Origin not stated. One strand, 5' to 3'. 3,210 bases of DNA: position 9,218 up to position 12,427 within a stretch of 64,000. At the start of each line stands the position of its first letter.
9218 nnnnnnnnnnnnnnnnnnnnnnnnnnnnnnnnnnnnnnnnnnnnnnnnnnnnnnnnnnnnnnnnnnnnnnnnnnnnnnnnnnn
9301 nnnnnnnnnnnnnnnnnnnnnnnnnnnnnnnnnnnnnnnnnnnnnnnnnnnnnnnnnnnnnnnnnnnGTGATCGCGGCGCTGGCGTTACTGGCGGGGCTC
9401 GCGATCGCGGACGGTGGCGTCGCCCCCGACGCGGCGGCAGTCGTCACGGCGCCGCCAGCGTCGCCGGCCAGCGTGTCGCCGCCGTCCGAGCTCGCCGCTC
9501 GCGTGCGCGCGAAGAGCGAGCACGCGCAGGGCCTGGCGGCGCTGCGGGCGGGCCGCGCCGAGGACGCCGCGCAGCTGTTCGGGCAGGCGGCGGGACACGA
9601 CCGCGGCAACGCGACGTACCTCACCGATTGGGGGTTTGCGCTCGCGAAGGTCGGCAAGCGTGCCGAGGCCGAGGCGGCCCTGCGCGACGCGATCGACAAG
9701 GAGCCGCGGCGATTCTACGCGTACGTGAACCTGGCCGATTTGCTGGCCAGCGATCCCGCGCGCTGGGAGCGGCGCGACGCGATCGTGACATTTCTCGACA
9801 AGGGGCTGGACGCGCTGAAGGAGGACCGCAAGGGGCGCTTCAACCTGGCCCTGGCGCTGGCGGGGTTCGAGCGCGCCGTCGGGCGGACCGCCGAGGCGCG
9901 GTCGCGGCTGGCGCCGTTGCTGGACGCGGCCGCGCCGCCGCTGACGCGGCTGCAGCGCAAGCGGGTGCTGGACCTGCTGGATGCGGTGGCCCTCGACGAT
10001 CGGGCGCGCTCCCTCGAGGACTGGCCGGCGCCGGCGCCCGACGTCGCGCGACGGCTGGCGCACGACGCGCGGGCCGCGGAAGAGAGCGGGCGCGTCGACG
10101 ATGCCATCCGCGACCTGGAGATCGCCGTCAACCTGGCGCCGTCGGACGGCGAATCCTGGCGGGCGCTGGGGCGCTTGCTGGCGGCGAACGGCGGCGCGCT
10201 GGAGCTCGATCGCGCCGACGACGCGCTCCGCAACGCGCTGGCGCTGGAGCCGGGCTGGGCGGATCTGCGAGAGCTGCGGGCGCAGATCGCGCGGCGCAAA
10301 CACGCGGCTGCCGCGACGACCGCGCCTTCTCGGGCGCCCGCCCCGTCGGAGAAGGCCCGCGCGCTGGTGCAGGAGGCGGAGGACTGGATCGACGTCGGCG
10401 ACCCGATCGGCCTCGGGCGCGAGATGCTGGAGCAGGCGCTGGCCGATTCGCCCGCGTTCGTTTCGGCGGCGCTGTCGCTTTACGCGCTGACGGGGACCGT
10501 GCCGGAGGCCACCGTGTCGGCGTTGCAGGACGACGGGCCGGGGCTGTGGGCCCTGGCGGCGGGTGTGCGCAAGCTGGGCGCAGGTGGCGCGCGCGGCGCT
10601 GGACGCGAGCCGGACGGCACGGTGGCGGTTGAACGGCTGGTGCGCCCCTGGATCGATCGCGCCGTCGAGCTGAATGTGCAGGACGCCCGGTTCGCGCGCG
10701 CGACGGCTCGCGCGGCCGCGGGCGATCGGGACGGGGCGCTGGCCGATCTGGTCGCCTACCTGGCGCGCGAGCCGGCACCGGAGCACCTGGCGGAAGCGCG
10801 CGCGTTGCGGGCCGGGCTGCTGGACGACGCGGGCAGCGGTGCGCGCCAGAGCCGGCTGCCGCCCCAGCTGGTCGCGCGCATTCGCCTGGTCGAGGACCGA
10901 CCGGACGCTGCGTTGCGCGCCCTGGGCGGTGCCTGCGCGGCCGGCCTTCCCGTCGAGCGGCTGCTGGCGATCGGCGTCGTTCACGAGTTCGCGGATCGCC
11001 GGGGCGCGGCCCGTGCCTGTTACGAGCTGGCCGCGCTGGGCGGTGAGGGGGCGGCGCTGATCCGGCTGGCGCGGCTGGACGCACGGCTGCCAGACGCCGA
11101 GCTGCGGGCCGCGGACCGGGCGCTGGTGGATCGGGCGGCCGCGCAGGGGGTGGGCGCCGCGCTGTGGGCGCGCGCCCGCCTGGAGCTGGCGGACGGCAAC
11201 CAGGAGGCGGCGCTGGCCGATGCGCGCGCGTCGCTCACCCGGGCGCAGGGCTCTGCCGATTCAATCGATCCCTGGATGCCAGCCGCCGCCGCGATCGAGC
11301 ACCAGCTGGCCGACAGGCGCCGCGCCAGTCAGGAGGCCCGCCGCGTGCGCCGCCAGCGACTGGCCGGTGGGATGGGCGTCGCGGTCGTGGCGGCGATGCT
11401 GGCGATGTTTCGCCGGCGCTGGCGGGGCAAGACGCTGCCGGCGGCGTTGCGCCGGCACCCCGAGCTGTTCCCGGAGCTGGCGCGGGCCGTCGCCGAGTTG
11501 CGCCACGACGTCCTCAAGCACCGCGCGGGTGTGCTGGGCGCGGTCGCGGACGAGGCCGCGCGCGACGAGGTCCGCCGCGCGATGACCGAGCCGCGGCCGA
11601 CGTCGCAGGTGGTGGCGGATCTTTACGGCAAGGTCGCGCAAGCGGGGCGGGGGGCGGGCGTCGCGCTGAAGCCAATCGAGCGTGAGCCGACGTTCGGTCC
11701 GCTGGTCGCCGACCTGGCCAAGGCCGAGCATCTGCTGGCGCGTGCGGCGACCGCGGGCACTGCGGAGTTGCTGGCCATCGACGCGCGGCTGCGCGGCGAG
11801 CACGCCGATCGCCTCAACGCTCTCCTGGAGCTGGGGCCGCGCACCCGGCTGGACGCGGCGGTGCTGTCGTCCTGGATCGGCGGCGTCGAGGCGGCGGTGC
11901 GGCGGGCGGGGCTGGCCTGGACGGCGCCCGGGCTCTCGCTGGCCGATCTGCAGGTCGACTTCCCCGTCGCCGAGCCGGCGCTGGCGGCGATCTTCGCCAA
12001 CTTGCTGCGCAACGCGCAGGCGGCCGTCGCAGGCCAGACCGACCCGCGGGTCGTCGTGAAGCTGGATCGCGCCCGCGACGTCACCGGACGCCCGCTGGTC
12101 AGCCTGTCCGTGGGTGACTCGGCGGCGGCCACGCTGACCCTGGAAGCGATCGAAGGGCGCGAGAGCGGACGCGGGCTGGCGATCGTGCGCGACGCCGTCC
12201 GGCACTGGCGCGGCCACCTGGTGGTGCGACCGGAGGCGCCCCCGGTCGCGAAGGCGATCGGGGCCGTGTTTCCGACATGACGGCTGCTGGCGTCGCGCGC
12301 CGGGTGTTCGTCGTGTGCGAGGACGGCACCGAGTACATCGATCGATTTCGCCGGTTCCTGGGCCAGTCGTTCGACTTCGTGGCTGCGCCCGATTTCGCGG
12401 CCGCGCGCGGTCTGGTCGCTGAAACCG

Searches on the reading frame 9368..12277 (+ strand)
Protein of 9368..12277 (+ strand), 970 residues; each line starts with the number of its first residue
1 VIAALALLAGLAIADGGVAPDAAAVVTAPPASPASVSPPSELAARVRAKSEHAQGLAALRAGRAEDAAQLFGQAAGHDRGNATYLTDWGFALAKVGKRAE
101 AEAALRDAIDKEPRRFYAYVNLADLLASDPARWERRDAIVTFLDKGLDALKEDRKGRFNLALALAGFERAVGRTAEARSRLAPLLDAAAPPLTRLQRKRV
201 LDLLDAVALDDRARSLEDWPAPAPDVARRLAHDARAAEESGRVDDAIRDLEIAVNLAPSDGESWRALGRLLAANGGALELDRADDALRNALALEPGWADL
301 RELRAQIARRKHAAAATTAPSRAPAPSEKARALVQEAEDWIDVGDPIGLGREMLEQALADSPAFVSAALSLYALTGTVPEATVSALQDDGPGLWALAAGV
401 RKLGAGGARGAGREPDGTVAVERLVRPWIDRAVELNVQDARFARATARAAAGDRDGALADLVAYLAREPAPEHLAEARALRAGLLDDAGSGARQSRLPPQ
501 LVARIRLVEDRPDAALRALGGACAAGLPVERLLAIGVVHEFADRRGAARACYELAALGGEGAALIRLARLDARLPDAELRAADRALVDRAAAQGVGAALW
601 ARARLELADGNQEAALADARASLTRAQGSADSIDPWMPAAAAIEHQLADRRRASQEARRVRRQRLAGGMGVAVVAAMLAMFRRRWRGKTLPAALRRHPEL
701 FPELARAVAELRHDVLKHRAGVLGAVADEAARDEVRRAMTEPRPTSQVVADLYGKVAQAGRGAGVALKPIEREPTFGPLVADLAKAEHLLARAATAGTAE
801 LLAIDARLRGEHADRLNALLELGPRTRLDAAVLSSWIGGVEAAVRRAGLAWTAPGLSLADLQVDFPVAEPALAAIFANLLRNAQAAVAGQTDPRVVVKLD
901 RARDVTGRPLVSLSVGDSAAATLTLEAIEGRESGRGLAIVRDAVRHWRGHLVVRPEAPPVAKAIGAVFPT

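Call 7: search_protein_families(library=pfam, max_evalue=1, proteins=[window:9368-12277:+])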
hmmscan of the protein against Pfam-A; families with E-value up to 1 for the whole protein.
window:9368-12277:+ (970 aa): 7 families
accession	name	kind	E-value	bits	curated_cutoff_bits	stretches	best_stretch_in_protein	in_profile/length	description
PF13432.12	TPR_16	-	0.0002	22.2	32.7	2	234-275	4-45/65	Tetratricopeptide repeat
PF13431.12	TPR_17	-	0.00021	21.7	24.4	0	105-127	2-24/34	Tetratricopeptide repeat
PF14559.12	TPR_19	-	0.0043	17.8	25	1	58-114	1-57/68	Tetratricopeptide repeat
PF13428.12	TPR_14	-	0.0093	17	23.5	3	234-270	8-44/44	Tetratricopeptide repeat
PF07719.23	TPR_2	-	0.017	15.6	27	1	83-114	2-33/34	Tetratricopeptide repeat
PF02518.31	HATPase_c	-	0.041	14.8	26.4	1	870-956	4-96/111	Histidine kinase-, DNA gyrase B-, and HSP90-like ATPase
PF13414.12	TPR_11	-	0.11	12.7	26.8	1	239-275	6-42/42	TPR repeat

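Call 8: search_protein_families(library=ncbifam, max_evalue=1, proteins=[window:9368-12277:+])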
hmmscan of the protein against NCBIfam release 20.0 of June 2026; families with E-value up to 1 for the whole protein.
window:9368-12277:+ (970 aa): 8 families
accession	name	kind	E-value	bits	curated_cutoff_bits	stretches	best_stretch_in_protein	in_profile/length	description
NF040959.1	MamA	equivalog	1.4e-07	31.2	200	2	43-168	32-153/204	magnetosome protein MamA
TIGR02521.1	type_IV_pilW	equivalog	1.2e-06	28.2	154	2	239-299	43-100/234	type IV pilus biogenesis/stability protein PilW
NF033762.1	social_mot_Tgl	equivalog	0.0023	17.3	225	1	237-303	41-105/252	social motility TPR repeat lipoprotein Tgl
NF040561.1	PrimPol_Msp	equivalog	0.043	12.4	200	0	233-312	31-99/515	CRISPR-associated primase-polymerase type A1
NF047558.1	TPR_END_plus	domain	0.091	12.7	32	0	240-261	12-33/56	TPR end-of-group domain-containing protein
NF047371.1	FlcA_CTERM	equivalog_domain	0.14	10.6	300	1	46-140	120-213/646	periplasmic flagellar collar protein FlcA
TIGR02552.1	LcrH_SycD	equivalog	0.16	11.7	104.8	1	55-112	59-116/136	SycD/LcrH family type III secretion system chaperone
NF033920.0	C39_PA2778_fam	equivalog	0.43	9.9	150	1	54-112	196-254/255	PA2778 family cysteine peptidase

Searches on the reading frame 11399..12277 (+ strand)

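Call 44: search_protein_families(library=pfam, max_evalue=0.1, proteins=[window:11399-12277:+])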
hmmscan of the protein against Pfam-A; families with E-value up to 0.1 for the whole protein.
window:11399-12277:+ (293 aa): 2 families
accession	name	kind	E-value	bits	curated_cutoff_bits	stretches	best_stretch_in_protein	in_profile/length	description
PF02518.31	HATPase_c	-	0.0052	17.7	26.4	1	193-279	4-96/111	Histidine kinase-, DNA gyrase B-, and HSP90-like ATPase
PF21943.1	TetR_C_46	-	0.069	13.8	27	0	111-169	24-86/109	Tetracyclin repressor-like, C-terminal domain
